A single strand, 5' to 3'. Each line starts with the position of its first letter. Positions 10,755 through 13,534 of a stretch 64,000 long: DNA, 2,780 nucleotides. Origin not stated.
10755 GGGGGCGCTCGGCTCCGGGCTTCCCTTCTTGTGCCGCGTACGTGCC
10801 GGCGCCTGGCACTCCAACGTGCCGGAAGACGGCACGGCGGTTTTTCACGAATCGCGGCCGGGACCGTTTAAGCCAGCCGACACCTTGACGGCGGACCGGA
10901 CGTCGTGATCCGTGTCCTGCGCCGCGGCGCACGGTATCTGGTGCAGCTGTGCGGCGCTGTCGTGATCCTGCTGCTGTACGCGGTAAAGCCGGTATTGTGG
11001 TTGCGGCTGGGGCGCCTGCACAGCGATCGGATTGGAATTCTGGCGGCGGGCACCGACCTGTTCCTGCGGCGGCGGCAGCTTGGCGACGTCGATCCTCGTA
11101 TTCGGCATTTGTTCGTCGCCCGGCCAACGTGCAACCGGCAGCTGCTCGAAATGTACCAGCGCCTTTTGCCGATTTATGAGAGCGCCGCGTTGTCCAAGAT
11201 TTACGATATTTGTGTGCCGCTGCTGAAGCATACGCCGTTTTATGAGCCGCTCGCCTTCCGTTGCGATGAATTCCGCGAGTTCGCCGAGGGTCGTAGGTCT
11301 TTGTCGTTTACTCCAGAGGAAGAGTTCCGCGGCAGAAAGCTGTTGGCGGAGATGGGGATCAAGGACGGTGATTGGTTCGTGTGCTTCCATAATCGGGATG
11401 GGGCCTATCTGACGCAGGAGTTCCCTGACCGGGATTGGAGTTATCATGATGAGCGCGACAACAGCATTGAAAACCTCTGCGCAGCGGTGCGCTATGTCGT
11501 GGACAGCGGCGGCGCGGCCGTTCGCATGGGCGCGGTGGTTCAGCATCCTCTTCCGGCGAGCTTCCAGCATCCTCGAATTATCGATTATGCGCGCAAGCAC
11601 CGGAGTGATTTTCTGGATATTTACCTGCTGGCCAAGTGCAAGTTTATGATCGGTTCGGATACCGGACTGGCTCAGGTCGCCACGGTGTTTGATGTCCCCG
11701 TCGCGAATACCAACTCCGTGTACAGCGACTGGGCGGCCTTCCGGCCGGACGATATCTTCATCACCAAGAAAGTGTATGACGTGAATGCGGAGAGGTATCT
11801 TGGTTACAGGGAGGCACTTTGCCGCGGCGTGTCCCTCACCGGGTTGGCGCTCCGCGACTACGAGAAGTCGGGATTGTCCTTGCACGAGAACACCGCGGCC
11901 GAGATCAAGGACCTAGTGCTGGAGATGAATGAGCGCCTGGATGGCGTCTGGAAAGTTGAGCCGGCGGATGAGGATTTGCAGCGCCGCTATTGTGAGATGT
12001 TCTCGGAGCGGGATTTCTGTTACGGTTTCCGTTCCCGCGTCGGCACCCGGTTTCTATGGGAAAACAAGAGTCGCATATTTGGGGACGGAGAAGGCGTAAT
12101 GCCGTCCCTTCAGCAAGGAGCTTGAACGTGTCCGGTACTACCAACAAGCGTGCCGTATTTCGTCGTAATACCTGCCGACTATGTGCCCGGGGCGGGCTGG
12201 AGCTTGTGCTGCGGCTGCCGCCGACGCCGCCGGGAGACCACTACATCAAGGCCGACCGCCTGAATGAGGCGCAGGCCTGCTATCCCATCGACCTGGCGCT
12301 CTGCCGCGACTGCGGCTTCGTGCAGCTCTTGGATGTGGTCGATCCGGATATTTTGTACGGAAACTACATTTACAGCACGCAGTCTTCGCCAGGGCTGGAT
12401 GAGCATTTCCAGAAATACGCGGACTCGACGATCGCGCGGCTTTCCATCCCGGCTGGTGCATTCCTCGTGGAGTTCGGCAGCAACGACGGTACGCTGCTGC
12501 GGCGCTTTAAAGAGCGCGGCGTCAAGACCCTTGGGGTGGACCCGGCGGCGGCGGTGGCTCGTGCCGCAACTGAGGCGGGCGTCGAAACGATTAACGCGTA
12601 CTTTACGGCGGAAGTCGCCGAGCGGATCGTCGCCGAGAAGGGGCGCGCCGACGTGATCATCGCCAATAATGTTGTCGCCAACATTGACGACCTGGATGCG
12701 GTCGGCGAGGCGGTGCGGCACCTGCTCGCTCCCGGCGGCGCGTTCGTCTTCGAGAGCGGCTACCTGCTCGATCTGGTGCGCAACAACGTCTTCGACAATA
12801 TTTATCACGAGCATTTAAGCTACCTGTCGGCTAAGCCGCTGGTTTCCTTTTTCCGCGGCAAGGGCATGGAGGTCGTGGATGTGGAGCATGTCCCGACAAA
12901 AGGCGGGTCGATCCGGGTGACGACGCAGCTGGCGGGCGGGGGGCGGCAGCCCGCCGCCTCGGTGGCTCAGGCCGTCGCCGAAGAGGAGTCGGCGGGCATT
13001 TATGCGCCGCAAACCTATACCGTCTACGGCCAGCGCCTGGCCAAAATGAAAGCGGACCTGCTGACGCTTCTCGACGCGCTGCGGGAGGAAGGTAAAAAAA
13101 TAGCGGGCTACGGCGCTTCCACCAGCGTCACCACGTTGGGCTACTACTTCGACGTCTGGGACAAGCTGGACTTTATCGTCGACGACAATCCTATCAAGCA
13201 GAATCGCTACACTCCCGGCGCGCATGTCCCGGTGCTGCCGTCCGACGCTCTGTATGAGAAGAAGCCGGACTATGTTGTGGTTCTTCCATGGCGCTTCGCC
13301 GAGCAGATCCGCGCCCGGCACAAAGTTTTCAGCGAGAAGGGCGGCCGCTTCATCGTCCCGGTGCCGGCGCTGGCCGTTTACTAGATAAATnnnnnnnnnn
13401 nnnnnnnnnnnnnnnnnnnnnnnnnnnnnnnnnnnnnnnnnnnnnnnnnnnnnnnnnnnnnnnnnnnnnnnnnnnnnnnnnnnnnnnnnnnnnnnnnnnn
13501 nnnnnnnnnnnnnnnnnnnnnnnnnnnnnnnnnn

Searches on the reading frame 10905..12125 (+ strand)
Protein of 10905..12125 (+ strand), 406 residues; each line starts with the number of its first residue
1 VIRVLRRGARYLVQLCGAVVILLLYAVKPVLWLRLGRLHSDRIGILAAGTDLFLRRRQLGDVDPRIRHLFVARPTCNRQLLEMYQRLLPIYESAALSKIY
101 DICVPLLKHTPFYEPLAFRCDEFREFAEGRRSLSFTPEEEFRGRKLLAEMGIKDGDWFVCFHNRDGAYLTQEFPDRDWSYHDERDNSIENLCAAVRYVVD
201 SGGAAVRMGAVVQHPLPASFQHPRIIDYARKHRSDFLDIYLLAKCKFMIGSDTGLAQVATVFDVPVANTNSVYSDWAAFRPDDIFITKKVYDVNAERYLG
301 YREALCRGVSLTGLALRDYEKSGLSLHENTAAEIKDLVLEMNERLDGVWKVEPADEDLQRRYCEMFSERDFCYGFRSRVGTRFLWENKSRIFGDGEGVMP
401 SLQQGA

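Call 7: search_protein_families(library=ncbifam, proteins=[window:10905-12125:+], max_evalue=0.00001)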
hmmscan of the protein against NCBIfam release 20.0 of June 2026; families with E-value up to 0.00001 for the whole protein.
window:10905-12125:+ (406 aa): 1 family
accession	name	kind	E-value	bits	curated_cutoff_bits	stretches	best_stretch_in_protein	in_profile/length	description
TIGR04372.1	glycosyl_04372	domain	5.5e-61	205.6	45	1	156-366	1-207/207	TIGR04372 family glycosyltransferase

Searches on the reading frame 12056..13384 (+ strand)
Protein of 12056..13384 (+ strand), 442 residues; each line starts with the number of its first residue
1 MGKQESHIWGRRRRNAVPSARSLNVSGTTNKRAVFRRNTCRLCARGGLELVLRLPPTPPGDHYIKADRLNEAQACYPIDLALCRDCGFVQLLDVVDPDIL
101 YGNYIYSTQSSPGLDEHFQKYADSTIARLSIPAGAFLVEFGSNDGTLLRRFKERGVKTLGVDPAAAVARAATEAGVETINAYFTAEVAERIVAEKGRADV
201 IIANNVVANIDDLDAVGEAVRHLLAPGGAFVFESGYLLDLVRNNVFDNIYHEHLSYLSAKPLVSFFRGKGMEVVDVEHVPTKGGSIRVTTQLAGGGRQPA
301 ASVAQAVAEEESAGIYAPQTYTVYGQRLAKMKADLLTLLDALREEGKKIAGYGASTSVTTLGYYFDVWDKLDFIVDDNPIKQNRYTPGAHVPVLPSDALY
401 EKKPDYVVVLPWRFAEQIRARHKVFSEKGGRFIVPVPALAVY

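Call 8: search_protein_families(library=ncbifam, proteins=[window:12056-13384:+], max_evalue=0.00001)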
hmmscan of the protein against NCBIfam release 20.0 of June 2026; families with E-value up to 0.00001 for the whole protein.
window:12056-13384:+ (442 aa): 1 family
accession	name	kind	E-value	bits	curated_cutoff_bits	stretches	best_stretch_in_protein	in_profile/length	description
NF045667.1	MTase_DVU1556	equivalog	2.4e-06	27.2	155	1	123-232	12-119/213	DVU_1556 family methyltransferase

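Call 67: search_protein_families(library=pfam, proteins=[window:12056-13384:+], max_evalue=0.0001)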
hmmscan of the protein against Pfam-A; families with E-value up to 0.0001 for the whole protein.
window:12056-13384:+ (442 aa): 6 families
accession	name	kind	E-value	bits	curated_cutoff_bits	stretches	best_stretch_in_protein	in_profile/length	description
PF08484.17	Methyltransf_14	-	8.1e-51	172.4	23.5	1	280-437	1-160/160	C-methyltransferase C-terminal domain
PF08421.16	Methyltransf_13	-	5.8e-17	62.1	31.3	1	40-101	1-62/62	Putative zinc binding domain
PF13489.12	Methyltransf_23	-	1.6e-16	60.9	27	1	116-275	3-163/164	Methyltransferase domain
PF08242.18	Methyltransf_12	-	1.2e-11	45.6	30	1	138-229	1-97/98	Methyltransferase domain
PF08241.18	Methyltransf_11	-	8.5e-08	33.2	21.2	1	139-232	2-95/95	Methyltransferase domain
PF13649.12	Methyltransf_25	-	1e-06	29.8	27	1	139-228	3-97/97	Methyltransferase domain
